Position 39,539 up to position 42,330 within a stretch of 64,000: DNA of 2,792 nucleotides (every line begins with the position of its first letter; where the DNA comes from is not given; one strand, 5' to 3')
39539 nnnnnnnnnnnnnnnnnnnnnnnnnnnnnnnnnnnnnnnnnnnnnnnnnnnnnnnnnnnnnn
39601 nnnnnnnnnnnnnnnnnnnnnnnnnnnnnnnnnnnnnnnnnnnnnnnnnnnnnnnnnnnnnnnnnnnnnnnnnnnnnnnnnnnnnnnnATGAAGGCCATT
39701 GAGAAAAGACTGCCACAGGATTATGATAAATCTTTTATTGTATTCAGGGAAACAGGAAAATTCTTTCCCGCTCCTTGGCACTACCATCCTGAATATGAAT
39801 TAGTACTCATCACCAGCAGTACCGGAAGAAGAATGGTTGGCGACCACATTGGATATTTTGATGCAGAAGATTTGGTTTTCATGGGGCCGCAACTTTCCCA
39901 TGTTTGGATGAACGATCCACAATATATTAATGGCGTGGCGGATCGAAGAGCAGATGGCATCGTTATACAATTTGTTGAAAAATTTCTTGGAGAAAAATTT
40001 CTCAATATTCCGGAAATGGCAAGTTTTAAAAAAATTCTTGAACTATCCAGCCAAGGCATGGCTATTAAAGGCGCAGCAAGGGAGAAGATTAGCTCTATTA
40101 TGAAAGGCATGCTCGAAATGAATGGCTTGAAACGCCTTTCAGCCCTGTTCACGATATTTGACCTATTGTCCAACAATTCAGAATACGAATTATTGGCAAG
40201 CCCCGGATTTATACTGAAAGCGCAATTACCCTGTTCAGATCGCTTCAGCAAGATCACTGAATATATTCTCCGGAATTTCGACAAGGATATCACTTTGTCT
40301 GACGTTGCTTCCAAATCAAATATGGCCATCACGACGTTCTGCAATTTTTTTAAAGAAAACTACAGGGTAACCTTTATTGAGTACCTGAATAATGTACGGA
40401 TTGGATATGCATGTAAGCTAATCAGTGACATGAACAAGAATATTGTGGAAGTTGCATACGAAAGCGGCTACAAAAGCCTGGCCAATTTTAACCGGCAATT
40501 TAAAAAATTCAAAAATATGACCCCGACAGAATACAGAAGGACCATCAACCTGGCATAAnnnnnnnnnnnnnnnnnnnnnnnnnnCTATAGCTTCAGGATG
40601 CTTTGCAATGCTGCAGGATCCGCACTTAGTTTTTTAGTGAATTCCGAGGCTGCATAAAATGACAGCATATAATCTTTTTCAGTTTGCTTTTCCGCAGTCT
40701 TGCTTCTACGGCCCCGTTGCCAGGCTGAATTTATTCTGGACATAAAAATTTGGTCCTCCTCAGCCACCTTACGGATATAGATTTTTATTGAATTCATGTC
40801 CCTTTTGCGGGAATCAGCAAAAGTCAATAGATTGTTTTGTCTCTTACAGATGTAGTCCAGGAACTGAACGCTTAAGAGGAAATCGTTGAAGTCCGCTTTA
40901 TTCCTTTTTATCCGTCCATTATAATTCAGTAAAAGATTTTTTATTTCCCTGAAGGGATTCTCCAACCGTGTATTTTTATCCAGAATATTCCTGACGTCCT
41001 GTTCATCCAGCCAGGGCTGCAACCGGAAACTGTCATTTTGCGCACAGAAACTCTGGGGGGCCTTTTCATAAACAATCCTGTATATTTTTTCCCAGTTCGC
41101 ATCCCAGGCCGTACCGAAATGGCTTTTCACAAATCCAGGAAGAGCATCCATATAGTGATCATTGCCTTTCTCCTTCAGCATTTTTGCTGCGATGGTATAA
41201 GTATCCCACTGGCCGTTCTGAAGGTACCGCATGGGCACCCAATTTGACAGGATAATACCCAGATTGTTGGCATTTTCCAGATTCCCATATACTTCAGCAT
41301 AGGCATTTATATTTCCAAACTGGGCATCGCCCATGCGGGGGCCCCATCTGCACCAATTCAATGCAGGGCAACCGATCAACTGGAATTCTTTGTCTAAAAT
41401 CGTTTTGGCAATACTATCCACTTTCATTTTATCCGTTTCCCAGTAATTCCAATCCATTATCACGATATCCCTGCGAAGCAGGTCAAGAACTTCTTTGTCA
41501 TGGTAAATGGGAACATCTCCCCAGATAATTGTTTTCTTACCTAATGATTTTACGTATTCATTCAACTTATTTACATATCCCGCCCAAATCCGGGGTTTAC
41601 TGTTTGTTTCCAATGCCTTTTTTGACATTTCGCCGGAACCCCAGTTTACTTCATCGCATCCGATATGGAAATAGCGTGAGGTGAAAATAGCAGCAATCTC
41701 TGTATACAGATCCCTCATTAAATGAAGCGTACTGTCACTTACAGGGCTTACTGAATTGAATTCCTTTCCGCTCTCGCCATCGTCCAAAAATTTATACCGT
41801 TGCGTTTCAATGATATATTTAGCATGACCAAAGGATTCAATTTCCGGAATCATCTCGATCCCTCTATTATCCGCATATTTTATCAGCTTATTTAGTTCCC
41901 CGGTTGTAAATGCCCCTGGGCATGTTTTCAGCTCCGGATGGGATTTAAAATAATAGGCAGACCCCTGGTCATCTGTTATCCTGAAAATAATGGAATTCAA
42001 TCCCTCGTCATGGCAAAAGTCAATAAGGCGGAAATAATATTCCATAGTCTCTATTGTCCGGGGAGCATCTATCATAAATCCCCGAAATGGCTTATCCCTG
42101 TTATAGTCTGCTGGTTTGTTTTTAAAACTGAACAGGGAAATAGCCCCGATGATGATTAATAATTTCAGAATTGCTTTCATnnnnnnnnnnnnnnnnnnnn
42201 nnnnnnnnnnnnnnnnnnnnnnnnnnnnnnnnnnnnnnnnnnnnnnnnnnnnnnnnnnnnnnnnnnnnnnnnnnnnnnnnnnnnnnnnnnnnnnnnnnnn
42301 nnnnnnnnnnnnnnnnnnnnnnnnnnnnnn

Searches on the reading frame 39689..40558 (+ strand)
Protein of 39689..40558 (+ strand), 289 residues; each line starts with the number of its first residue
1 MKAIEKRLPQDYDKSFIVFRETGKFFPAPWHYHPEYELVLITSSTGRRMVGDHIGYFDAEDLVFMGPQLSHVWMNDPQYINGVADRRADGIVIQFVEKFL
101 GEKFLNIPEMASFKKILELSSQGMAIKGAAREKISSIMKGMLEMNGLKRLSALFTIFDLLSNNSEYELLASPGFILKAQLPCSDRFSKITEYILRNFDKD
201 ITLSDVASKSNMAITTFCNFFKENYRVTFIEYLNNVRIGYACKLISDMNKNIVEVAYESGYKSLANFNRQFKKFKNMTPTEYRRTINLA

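Call 8: search_protein_families(library=pfam, proteins=[window:39689-40558:+], max_evalue=0.001)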
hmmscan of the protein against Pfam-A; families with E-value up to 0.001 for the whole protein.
window:39689-40558:+ (289 aa): 2 families
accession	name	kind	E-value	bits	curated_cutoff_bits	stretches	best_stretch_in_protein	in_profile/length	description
PF12833.13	HTH_18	-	2.7e-19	69.7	33.6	1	207-284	2-79/80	Helix-turn-helix domain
PF00165.29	HTH_AraC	-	4.2e-12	46.3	26.6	1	249-284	8-42/42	Bacterial regulatory helix-turn-helix proteins, AraC family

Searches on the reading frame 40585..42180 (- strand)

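Call 8: search_protein_families(library=pfam, proteins=[window:40585-42180:-], max_evalue=0.001)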
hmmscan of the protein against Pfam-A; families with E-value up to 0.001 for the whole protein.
window:40585-42180:- (531 aa): 1 family
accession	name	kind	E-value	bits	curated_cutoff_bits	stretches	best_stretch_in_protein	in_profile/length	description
PF00728.28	Glyco_hydro_20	-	4.9e-29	102.2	22.3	1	31-252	2-247/348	Glycosyl hydrolase family 20, catalytic domain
